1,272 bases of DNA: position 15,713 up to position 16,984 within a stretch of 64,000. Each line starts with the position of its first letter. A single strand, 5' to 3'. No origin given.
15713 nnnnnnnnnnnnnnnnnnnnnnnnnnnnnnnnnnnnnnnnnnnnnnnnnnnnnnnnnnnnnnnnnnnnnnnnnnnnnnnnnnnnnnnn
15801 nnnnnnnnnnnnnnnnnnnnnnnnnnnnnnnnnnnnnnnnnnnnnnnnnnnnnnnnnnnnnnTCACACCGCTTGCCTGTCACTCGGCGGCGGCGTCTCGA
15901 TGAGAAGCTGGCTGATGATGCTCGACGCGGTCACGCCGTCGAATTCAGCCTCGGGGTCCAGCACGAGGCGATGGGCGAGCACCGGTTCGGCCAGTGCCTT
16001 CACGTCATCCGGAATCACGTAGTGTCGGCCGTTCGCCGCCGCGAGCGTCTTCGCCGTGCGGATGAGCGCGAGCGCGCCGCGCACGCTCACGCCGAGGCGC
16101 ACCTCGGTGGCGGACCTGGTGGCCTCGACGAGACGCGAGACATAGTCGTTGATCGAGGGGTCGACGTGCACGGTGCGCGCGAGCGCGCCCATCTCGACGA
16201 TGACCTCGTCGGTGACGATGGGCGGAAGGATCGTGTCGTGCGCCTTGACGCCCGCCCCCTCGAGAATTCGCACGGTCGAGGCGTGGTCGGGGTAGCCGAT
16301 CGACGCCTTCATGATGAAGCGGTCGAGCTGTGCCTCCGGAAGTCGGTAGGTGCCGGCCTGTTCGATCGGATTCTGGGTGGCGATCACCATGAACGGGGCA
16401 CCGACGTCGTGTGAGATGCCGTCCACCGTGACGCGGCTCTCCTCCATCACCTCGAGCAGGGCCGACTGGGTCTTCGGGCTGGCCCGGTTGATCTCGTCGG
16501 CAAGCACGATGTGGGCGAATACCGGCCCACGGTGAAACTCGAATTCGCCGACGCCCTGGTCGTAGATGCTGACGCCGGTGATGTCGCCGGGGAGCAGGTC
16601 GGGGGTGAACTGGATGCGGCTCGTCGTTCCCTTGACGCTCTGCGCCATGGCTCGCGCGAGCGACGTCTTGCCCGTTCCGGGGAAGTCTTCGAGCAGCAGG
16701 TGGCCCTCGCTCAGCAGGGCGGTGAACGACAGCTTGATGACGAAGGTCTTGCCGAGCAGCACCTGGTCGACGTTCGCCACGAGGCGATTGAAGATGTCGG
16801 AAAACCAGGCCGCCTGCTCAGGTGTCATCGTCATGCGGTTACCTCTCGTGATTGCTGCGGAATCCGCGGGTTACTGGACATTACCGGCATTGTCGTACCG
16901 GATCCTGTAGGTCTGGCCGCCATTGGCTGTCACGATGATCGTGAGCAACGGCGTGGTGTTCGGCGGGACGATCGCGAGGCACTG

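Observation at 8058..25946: Nine-gene phospho-signalling / MoxR / giant-adhesin / EccC-like ATPase cluster: candidate uncharacterised cell-surface assembly or secretion system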

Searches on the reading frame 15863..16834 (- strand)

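Call 3: search_protein_families(library=pfam, proteins=[window:15863-16834:-], max_evalue=0.01)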
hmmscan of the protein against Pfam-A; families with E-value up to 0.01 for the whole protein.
window:15863-16834:- (323 aa): 10 families
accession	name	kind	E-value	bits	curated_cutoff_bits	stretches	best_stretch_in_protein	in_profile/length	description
PF07726.17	AAA_3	-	4.7e-61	204.9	27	1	45-175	1-131/131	ATPase family associated with various cellular activities (AAA)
PF17863.7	AAA_lid_2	-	1.7e-26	92.2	22.7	1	237-309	1-73/74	AAA lid domain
PF07728.20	AAA_5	-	1.9e-13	51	22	1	46-173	2-139/139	AAA domain (dynein-related subfamily)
PF20030.5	bpMoxR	-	2.7e-08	33.6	27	1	17-193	5-180/205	MoxR domain in the MoxR-vWA-beta-propeller ternary systems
PF00004.35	AAA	-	3.6e-06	27.9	21.2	1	51-159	6-113/131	ATPase family associated with various cellular activities (AAA)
PF00493.29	MCM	-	2.9e-05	23.8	23.3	1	42-163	56-178/224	MCM P-loop domain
PF07724.20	AAA_2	-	4.4e-05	24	27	1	46-136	6-105/166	AAA domain (Cdc48 subfamily)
PF00158.32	Sigma54_activat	-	0.00027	21.1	20.2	0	109-155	96-142/168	Sigma-54 interaction domain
PF05496.18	RuvB_N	-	0.0013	18.9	27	0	44-136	34-114/159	Holliday junction DNA helicase RuvB P-loop domain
PF01078.27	Mg_chelatase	-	0.0053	16.6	20.3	0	43-65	22-44/207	Magnesium chelatase, subunit ChlI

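Call 8: search_protein_families(library=ncbifam, proteins=[window:15863-16834:-], max_evalue=0.001)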
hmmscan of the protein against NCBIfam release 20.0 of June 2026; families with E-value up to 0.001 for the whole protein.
window:15863-16834:- (323 aa): 8 families
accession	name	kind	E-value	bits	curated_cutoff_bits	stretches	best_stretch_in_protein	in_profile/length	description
TIGR02031.1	BchD-ChlD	equivalog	2.5e-16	59.5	499.55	1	52-297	25-278/608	magnesium chelatase ATPase subunit D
TIGR02442.1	Cob-chelat-sub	hypoth_equivalog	5.1e-11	41.7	779.45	1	109-295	130-315/641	putative cobaltochelatase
TIGR02640.1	gas_vesic_GvpN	equivalog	1.5e-09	37.8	266.8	1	111-193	110-196/262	gas vesicle protein GvpN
TIGR02030.1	BchI-ChlI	equivalog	1.9e-08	33.9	466.95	1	112-301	137-325/337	magnesium chelatase ATPase subunit I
NF047784.1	MadB_ATPase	equivalog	2e-07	30.5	475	1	109-245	141-264/298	MadB family AAA-type ATPase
NF009943.0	PRK13406.1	equivalog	2.1e-07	29.9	571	1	114-298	101-263/585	magnesium chelatase subunit D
NF001679.0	PRK00440.1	equivalog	7.8e-06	25.2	303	1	43-132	39-129/322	replication factor C small subunit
TIGR00635.1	ruvB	equivalog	0.00018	20.6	299.05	1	44-137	31-112/305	Holliday junction branch migration DNA helicase RuvB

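Call 79: search_protein_families(library=padloc, proteins=[window:15863-16834:-], max_evalue=0.00001)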
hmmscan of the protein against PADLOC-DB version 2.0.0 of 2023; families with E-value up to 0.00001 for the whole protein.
window:15863-16834:- (323 aa): 1 family
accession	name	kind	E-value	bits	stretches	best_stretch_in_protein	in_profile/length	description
PDLC00915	TRIP13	-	4.4e-06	24.3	0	23-72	43-92/302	TRIP13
